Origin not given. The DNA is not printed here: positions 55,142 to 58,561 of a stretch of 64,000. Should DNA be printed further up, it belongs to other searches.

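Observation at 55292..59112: A 1039-aa sequon-rich surface protein convergent with the glycan locus, paired divergently with a tandem-wHTH protein: candidate glycoprotein substrate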

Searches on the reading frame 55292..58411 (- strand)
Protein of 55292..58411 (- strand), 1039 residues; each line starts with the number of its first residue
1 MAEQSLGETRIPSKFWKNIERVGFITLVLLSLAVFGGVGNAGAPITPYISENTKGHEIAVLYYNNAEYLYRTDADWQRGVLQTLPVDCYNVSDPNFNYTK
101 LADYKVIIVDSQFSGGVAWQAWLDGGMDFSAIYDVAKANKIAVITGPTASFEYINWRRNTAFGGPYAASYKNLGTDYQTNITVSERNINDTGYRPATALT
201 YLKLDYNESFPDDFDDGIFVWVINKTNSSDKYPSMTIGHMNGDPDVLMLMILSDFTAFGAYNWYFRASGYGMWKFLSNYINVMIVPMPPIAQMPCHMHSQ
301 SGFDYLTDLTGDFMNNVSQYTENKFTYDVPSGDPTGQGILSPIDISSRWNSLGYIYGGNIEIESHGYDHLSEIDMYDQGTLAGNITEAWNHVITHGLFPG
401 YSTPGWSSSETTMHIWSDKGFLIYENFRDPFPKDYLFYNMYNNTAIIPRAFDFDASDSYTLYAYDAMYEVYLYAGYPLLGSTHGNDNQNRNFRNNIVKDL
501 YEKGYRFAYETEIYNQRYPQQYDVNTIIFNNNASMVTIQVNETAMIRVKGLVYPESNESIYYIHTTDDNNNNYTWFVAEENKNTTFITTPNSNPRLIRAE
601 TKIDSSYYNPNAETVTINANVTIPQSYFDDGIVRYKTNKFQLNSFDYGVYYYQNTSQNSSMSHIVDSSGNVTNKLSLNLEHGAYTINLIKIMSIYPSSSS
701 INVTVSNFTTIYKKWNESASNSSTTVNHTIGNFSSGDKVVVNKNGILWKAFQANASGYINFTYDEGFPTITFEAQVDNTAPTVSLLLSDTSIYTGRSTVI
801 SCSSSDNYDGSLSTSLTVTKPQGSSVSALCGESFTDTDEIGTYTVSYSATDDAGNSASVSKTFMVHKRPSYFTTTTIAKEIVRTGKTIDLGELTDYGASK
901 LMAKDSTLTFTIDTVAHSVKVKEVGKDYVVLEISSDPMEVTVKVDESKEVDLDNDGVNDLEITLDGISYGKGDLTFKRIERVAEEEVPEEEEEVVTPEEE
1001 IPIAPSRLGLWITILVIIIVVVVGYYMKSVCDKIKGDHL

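Call 6: search_protein_families(library=pfam, proteins=[window:55292-58411:-], max_evalue=0.01)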
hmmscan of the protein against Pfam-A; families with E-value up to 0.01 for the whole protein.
window:55292-58411:- (1039 aa): 2 families
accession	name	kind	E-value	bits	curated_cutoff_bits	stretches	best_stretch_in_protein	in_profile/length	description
PF16403.11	Bact_surface_Ig-like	-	0.00013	22.4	27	1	836-862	42-68/71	Bacterial surface protein, Ig-like domain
PF18887.5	MBG_3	-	0.0012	19.3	25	1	805-867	9-70/72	MBG domain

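Call 9: search_protein_families(library=ncbifam, proteins=[window:55292-58411:-], max_evalue=0.1)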
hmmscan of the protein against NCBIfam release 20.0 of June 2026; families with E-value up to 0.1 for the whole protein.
window:55292-58411:- (1039 aa): 1 family
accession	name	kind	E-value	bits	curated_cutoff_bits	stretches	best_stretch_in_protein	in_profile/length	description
NF047446.1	barrel_OmpL47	domain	0.00058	20.3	40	1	837-861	39-64/68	OmpL47-type beta-barrel domain-containing protein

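Call 10: search_solved_structures(query=window:55292-58411:-, max_evalue=1, show_alignments=2)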
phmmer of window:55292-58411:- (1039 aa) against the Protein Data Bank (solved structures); distinct sequences matched with E-value up to 1: 1.
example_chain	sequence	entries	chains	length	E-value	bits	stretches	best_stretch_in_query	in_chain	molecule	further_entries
2kpn_A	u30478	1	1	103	0.062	14.2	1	813-869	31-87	Bacillolysin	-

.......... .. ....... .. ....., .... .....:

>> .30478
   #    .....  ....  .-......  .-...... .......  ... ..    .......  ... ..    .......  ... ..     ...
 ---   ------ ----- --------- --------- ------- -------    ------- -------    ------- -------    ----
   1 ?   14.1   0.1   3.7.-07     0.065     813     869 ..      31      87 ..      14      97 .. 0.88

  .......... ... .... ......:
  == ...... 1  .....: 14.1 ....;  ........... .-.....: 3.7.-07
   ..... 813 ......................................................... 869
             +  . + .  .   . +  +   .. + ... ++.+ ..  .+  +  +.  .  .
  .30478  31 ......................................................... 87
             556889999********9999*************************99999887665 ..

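Call 11: find_homologous_proteins(query=window:55292-58411:-)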
Query window:55292-58411:- (1039 aa): 1 proteins with E <= 0.001 among 5837 candidates.
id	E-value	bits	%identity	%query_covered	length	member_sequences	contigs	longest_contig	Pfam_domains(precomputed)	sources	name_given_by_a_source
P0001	0.0e+0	2379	100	100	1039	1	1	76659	-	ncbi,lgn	-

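Call 13: find_encoding_contigs(protein=P0001, flank=10000, max_places=4)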
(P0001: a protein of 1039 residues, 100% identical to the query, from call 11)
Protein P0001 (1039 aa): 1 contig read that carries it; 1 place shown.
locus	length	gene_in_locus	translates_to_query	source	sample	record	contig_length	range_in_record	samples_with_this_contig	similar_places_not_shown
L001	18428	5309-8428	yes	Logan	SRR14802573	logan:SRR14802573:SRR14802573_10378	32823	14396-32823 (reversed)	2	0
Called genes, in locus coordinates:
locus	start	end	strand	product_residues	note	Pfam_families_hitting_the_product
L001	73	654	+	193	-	PF04326:SLFN_AlbA_2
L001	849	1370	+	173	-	PF04326:SLFN_AlbA_2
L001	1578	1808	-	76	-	-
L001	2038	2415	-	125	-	-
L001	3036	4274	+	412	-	PF00589:Phage_integrase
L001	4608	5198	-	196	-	-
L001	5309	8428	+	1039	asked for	-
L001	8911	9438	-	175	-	PF04892:VanZ-LLP1 (weak)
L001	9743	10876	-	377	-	PF13727:CoA_binding_3, PF02397:Bac_transf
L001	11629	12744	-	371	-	PF09314:DUF1972 (weak), PF13439:Glyco_transf_4, PF13579:Glyco_trans_4_4, PF20706:GT4-conflict (weak), PF00534:Glycos_transf_1, PF13692:Glyco_trans_1_4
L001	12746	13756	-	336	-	PF04055:Radical_SAM, PF13186:SPASM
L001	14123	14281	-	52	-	-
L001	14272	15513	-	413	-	PF13439:Glyco_transf_4, PF00534:Glycos_transf_1, PF13692:Glyco_trans_1_4, PF13524:Glyco_trans_1_2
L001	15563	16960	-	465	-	-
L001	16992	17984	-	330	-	PF01209:Ubie_methyltran (weak), PF13489:Methyltransf_23, PF07021:MetW, PF13847:Methyltransf_31, PF08241:Methyltransf_11, PF08242:Methyltransf_12, PF13649:Methyltransf_25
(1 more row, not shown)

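Call 19: find_related_loci(query=window:55292-58411:-, collection=genome_contigs, flank=10000)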
Query window:55292-58411:- (1039 aa) in genome_contigs; peptide patterns used: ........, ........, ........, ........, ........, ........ (x = any residue, [..] = any of these).
19 stretches matched a pattern, but none encodes a relative of the query by tblastn (E <= 1e-3).

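Call 25: search_protein_representatives(protein=window:55292-58411:-)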
Query: 1039 residues. Proteins with E-value up to 0.001 (for the whole library): 1713; up to 1e-10: 403; up to 1e-30: 6. The best 150 are listed.
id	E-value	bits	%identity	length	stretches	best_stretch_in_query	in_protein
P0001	0.0e+00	2379.0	100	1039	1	1-1039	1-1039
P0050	1.0e-58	215.4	43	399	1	695-1028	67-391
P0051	1.1e-46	175.6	53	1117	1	690-878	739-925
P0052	1.3e-43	165.5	50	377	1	693-885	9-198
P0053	2.9e-36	141.1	50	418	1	691-867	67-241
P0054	4.5e-31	124.0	38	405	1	770-1026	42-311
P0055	1.2e-30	122.6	37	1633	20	827-910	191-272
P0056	1.5e-28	115.6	37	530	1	739-1028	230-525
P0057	4.6e-28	114.0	41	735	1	763-1027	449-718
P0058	4.3e-27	110.8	33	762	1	688-1027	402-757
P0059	5.3e-27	110.5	37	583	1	779-1028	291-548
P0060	1.7e-26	108.8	36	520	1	701-1027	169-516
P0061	1.7e-26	108.8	39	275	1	805-1027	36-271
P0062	3.2e-26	107.9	37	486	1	702-1026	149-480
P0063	1.2e-25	106.1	31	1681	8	778-870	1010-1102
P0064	1.3e-25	105.9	39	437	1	770-1027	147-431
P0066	3.8e-25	104.4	37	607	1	729-1029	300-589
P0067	3.8e-25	104.4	35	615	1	773-1028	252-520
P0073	2.9e-24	101.4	40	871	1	773-1028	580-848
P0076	6.8e-23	96.9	34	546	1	693-1028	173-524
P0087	6.5e-22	93.6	34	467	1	762-1028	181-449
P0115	6.6e-20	87.0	32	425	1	670-1028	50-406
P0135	6.3e-19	83.8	36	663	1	778-1028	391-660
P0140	8.3e-19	83.4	34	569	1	686-1028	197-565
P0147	3.5e-18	81.3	37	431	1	776-1028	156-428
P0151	6.0e-18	80.5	37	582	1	836-1028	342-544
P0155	1.3e-17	79.4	30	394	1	699-1028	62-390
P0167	6.0e-17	77.2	45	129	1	903-1028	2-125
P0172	8.6e-17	76.7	34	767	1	773-1028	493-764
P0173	8.9e-17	76.6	30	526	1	773-1028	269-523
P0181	1.8e-16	75.7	36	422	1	777-1028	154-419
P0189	3.0e-16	74.9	33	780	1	776-1028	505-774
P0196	5.9e-16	73.9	30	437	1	690-1028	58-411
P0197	6.2e-16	73.9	35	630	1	771-1028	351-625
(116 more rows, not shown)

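Call 37: list_cluster_members(proteins=[P0053, P0054, P0057, P0058, P0059, P0060, P0062, P0064, P0066, P0073])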
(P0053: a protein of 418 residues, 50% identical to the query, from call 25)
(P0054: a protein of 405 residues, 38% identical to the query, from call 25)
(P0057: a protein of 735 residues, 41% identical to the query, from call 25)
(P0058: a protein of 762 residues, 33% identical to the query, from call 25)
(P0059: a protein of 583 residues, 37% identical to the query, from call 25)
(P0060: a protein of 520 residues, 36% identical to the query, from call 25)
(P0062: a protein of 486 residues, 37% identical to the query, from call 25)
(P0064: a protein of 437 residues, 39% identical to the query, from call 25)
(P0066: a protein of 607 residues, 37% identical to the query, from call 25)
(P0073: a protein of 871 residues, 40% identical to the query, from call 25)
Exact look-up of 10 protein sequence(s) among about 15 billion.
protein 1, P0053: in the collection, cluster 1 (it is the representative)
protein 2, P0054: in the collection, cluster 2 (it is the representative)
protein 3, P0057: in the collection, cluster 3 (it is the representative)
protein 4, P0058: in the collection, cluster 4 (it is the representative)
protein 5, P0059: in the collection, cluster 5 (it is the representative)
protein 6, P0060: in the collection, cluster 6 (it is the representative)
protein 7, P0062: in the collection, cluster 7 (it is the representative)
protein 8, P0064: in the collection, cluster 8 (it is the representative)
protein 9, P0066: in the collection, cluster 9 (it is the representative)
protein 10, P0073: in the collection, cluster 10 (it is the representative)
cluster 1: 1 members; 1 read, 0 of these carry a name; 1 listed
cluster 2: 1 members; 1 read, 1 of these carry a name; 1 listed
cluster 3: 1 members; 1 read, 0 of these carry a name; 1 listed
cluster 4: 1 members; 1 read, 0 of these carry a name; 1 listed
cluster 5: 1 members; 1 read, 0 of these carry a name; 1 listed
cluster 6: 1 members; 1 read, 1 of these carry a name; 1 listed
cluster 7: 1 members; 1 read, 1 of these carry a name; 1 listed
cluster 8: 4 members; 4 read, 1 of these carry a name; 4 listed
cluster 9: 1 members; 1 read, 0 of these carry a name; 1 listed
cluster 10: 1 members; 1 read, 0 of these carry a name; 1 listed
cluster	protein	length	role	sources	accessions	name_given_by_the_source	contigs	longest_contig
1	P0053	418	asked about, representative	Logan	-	-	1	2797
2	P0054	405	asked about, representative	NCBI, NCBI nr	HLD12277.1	MAG TPA: hypothetical protein VJB87_01650, partial [Candidatus Nanoarchaeia archaeon] | hypothetical protein [Candidatus Nanoarchaeia archaeon]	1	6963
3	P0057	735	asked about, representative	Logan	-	-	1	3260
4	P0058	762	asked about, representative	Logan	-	-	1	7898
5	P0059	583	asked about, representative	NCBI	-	-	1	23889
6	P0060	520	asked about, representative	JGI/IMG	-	hypothetical protein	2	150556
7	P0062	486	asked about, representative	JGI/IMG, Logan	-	hypothetical protein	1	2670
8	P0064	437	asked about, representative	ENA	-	-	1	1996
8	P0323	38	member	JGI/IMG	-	hypothetical protein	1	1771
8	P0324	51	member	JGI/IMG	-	-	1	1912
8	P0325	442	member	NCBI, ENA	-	-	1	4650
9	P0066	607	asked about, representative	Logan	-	-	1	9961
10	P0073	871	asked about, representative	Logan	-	-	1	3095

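Call 59: find_encoding_contigs(protein=P0060, flank=10000, max_places=1)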
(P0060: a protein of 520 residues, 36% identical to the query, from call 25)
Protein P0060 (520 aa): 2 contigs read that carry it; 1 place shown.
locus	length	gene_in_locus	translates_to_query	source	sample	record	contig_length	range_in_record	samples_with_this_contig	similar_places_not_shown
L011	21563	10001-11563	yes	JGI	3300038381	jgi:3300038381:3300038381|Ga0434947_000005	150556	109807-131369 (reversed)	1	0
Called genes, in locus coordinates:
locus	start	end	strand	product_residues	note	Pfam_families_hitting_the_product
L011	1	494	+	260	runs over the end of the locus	-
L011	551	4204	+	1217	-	-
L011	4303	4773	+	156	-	-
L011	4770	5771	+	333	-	-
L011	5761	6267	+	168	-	-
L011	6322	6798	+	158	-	-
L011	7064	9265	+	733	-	PF05124:S_layer_C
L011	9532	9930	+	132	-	-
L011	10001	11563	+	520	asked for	-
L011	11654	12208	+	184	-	-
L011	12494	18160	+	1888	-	-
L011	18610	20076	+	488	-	-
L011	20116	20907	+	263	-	PF01738:DLH (faint), PF02129:Peptidase_S15 (weak), PF12146:Hydrolase_4 (weak), PF00561:Abhydrolase_1 (faint), PF20434:BD-FAE (weak), PF07859:Abhydrolase_3 (weak), PF00326:Peptidase_S9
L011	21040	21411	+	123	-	-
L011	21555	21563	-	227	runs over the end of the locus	PF03452:Anp1 (faint)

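Call 60: find_encoding_contigs(protein=P0056, flank=10000, max_places=1)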
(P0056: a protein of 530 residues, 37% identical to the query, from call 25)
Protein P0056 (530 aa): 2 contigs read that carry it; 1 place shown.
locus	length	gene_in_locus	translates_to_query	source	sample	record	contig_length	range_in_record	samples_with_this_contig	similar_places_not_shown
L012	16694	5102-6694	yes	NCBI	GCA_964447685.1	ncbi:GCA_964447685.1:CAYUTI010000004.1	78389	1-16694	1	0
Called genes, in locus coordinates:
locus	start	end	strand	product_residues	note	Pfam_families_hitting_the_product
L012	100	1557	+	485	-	PF02310:B12-binding (faint), PF04055:Radical_SAM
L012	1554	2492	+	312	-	PF03706:LPG_synthase_TM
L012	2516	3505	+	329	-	PF01594:AI-2E_transport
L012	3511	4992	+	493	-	PF02885:Glycos_trans_3N (weak), PF00591:Glycos_transf_3, PF07831:PYNP_C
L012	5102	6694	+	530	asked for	-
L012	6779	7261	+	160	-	-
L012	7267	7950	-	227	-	PF03452:Anp1 (faint)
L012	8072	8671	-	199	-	PF02475:TRM5-TYW2_MTfase, PF05175:MTS, PF03848:TehB (weak), PF06325:PrmA, PF03602:Cons_hypoth95, PF13847:Methyltransf_31, PF08241:Methyltransf_11, PF13649:Methyltransf_25, +3 more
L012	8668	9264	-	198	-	-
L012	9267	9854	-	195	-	-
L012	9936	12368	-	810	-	PF05124:S_layer_C (weak)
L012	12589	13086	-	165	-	-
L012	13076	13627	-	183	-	-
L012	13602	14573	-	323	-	-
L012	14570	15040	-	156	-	-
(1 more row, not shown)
